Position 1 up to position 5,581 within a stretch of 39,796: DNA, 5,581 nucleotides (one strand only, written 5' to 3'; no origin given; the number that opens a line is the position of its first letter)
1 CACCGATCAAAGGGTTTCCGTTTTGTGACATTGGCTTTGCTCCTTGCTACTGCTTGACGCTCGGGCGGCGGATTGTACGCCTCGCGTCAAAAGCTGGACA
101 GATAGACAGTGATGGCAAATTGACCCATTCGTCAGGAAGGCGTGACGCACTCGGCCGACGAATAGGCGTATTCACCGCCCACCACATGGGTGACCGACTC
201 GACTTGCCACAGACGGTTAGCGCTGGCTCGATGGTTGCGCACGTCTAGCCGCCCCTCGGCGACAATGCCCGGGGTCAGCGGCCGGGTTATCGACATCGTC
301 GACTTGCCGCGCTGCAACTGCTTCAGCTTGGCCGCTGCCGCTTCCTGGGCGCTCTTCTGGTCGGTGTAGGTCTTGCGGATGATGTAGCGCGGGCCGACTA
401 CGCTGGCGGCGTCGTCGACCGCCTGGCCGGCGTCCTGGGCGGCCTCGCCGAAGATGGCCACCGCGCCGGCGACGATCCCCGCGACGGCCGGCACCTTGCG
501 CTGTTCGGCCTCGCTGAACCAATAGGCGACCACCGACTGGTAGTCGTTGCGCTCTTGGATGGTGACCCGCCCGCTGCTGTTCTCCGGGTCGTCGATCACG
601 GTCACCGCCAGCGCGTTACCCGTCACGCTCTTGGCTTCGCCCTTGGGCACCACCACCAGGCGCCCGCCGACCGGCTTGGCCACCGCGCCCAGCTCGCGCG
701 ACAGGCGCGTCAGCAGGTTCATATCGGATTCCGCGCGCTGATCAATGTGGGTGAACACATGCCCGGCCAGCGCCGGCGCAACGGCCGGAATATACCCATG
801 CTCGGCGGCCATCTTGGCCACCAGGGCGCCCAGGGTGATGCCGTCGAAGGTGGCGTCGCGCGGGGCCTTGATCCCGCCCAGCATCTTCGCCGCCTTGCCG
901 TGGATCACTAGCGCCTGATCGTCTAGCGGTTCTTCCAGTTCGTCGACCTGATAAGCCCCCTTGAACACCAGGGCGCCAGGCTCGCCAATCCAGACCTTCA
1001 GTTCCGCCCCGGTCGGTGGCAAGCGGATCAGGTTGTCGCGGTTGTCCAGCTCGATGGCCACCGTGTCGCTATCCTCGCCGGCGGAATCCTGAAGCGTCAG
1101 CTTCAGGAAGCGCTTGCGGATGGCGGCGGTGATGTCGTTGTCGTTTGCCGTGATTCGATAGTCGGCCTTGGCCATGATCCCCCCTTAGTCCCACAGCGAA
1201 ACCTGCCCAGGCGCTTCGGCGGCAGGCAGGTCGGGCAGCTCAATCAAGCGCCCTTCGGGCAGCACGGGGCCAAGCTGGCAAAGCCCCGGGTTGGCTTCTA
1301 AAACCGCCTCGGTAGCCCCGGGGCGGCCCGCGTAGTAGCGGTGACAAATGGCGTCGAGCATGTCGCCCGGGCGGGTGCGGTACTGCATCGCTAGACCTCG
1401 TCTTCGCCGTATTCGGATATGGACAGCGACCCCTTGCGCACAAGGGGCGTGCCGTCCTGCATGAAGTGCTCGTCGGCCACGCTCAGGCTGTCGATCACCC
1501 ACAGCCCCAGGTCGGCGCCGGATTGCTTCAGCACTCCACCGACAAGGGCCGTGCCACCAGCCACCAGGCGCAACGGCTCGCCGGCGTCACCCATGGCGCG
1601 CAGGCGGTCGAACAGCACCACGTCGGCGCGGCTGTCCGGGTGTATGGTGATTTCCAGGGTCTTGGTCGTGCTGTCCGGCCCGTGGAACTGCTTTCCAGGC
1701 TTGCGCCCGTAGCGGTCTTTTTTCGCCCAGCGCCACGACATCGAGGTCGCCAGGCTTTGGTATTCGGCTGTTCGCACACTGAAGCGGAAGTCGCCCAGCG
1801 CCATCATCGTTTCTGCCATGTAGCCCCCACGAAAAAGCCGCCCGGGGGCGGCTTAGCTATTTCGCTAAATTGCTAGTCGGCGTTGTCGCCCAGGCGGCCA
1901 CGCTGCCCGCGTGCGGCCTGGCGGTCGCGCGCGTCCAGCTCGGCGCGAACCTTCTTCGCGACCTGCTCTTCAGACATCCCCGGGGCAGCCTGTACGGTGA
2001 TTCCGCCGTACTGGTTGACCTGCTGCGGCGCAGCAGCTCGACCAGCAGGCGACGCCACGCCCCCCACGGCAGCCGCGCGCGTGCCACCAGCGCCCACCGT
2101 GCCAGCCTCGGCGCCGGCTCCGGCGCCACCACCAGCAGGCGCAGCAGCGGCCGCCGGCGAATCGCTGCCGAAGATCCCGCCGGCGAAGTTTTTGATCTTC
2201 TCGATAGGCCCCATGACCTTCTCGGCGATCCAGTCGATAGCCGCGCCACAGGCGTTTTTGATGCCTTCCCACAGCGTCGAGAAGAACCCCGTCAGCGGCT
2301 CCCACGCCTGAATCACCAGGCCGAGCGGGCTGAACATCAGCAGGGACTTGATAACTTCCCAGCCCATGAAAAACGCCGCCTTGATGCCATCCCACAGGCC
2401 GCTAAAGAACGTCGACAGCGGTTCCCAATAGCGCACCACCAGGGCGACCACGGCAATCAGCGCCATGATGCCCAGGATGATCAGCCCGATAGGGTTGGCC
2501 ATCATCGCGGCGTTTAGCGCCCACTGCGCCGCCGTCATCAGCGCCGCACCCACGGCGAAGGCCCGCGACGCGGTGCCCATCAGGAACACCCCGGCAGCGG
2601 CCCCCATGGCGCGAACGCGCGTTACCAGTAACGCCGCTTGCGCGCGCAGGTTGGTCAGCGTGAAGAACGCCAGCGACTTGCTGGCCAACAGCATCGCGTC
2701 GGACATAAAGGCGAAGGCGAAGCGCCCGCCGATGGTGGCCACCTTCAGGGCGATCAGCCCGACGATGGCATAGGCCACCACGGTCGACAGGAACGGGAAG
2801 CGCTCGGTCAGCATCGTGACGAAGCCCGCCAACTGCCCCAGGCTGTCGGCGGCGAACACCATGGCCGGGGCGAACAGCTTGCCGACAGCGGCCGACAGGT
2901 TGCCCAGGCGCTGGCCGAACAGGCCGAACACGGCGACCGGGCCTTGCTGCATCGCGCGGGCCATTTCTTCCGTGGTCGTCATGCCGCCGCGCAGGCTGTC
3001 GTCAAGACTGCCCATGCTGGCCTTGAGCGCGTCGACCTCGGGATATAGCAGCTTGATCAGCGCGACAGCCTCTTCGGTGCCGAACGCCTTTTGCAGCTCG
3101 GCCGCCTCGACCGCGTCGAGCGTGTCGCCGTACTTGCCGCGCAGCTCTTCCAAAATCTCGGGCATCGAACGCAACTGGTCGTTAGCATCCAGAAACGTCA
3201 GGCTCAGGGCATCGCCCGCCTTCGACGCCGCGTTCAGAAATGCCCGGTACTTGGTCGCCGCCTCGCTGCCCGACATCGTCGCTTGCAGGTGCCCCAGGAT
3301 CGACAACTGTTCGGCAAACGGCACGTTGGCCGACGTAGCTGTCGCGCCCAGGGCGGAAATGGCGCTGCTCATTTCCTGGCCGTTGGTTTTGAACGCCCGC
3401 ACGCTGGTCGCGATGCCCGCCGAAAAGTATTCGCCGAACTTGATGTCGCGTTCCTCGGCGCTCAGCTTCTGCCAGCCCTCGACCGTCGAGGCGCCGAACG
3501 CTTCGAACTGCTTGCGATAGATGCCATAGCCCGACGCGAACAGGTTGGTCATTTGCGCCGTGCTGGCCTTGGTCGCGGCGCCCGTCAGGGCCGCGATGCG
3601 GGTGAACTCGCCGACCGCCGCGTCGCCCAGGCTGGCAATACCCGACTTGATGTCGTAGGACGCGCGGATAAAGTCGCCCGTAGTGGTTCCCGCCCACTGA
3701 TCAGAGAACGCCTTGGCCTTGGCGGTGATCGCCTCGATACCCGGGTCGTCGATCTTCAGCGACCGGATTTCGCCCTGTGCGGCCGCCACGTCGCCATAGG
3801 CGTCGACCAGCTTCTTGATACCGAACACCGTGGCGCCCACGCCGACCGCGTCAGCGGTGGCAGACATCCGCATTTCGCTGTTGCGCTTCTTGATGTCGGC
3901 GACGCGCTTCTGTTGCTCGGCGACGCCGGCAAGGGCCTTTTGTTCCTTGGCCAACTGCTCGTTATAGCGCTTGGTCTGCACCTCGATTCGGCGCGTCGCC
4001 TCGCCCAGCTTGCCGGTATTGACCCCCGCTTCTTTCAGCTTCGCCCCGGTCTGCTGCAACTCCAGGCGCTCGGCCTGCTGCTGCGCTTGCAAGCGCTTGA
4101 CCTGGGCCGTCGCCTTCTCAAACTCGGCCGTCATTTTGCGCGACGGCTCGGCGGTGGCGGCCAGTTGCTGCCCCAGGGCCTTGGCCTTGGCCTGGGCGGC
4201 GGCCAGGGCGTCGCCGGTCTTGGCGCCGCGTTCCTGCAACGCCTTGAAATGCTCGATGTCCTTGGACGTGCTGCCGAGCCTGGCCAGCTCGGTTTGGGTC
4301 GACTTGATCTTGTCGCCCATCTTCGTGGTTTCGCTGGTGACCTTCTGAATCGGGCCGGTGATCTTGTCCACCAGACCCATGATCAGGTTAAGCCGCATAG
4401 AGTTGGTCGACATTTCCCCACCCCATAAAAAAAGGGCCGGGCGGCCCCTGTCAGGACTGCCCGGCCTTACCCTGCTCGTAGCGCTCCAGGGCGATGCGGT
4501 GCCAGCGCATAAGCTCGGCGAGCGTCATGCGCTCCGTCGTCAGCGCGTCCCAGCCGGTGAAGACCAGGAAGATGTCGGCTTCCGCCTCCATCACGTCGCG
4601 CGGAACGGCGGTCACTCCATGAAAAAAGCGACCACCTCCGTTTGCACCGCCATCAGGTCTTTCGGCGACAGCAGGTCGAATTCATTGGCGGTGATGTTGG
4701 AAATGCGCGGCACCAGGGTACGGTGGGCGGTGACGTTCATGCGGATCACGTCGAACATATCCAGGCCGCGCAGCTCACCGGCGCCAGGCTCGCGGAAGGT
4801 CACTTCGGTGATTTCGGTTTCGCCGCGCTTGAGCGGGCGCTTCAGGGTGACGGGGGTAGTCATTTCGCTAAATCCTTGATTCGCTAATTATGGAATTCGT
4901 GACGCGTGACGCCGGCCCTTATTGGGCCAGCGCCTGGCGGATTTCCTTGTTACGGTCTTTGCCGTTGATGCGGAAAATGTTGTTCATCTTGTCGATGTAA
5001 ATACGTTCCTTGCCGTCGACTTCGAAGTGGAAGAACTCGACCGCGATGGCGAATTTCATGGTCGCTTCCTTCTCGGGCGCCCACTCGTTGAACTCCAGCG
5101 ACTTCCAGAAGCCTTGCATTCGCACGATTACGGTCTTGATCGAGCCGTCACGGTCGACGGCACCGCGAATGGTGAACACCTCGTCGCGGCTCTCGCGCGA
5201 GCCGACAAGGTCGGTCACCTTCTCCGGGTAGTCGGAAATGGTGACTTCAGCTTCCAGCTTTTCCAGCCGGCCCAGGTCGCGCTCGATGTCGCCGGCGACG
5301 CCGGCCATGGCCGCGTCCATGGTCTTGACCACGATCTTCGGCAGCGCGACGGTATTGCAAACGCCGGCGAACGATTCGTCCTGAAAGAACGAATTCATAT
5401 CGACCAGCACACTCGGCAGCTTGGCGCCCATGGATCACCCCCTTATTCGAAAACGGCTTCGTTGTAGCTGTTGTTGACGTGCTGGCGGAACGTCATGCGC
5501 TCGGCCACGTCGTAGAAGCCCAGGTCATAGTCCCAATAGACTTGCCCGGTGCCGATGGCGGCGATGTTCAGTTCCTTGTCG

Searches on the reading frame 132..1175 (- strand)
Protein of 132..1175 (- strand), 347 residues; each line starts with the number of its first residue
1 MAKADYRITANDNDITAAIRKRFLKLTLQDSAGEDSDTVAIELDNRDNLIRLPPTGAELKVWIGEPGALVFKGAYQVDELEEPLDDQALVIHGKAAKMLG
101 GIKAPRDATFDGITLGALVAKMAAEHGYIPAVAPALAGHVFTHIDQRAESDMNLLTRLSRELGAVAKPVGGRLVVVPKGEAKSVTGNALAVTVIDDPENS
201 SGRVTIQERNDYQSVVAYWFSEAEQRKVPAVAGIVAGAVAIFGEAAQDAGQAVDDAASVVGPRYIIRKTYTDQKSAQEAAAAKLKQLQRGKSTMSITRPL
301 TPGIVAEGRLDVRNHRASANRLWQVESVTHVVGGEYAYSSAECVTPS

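Call 16: search_protein_families(library=phrogs, proteins=[window:132-1175:-], max_evalue=0.001)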
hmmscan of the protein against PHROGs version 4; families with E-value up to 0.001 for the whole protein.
window:132-1175:- (347 aa): 3 families
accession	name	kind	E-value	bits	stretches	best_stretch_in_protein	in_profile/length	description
phrog_52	-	tail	2.4e-91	308.6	1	3-335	193-502/677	tail protein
phrog_12925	-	tail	8.1e-20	72.5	1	141-297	12-167/227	tail protein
phrog_4456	-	unknown function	1e-16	61.8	1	3-98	18-114/126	-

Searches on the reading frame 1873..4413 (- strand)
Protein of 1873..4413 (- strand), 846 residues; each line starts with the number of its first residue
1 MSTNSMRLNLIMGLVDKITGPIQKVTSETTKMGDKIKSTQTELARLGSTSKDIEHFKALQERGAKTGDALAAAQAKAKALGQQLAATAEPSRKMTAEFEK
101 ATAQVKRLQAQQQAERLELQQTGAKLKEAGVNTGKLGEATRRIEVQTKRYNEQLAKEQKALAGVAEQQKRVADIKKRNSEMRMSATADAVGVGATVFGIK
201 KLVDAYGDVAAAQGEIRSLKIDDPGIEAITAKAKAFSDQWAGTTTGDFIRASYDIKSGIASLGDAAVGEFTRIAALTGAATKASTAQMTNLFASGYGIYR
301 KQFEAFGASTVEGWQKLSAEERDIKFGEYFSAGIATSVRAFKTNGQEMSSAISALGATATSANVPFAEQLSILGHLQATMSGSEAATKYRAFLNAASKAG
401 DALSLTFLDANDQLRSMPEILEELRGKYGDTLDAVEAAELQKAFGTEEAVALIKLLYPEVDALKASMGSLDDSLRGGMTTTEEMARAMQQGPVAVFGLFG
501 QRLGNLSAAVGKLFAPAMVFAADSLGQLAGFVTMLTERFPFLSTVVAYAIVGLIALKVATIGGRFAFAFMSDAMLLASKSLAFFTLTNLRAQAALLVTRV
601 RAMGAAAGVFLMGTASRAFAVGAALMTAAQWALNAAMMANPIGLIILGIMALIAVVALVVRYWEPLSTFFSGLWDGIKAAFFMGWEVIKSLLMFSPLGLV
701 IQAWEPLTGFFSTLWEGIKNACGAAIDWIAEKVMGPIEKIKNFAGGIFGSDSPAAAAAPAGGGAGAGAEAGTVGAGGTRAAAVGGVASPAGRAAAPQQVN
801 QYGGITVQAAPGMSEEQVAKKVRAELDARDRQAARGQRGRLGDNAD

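Call 16: search_protein_families(library=phrogs, proteins=[window:1873-4413:-], max_evalue=0.001)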
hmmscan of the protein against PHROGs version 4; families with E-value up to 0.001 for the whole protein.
window:1873-4413:- (846 aa): 17 families
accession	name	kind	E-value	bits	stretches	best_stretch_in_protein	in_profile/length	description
phrog_28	-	tail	3.2e-109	368.1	2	1-681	105-695/1228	tail length tape measure protein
phrog_10546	-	unknown function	2.9e-29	103.6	1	1-180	1-180/186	-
phrog_19166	-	unknown function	1.6e-27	97.5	1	166-395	22-235/255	-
phrog_991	-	tail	1.9e-24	86.4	1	71-771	124-845/1966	tail length tape measure protein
phrog_8462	-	tail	1.4e-18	68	1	388-750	124-414/672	tail length tape measure protein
phrog_58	-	tail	2.9e-15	56.7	1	18-748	181-783/1544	tail length tape measure protein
phrog_5690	-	unknown function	3.1e-14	53.6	1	505-722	437-656/907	-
phrog_4200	-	tail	8.5e-14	52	1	615-741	188-305/732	tail length tape measure protein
phrog_971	-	lysis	2.4e-12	47.3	1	389-736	322-621/1338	endolysin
phrog_1272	-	tail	8e-12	44.7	1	330-743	364-815/1606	tail length tape measure protein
phrog_32669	-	unknown function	2e-07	30.3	1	612-744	695-821/1054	-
phrog_1293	-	tail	2.2e-07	30.1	1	341-663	308-627/1424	tail length tape measure protein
phrog_2335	-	tail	5e-06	25.7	1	32-190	72-225/1536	tail length tape measure protein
phrog_34082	-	tail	1.8e-05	24.7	1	546-730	251-446/579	tail length tape measure protein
phrog_16017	-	unknown function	2.3e-05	23.4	1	17-209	67-252/1234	-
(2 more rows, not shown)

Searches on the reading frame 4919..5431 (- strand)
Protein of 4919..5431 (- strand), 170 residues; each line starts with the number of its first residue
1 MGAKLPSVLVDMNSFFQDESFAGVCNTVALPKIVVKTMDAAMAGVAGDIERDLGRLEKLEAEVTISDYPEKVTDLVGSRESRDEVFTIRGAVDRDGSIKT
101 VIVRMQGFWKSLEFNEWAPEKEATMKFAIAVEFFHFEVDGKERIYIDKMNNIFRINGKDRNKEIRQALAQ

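Call 16: search_protein_families(library=phrogs, proteins=[window:4919-5431:-], max_evalue=0.001)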
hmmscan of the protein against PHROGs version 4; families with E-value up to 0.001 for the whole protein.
window:4919-5431:- (170 aa): 3 families
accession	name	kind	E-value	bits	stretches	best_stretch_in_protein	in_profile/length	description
phrog_55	-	connector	1.3e-38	133.4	1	4-168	2-171/173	head closure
phrog_13676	-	connector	2.7e-09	38.1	1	92-168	29-105/107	head closure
phrog_15831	-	connector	0.00029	22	1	5-79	3-78/112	head closure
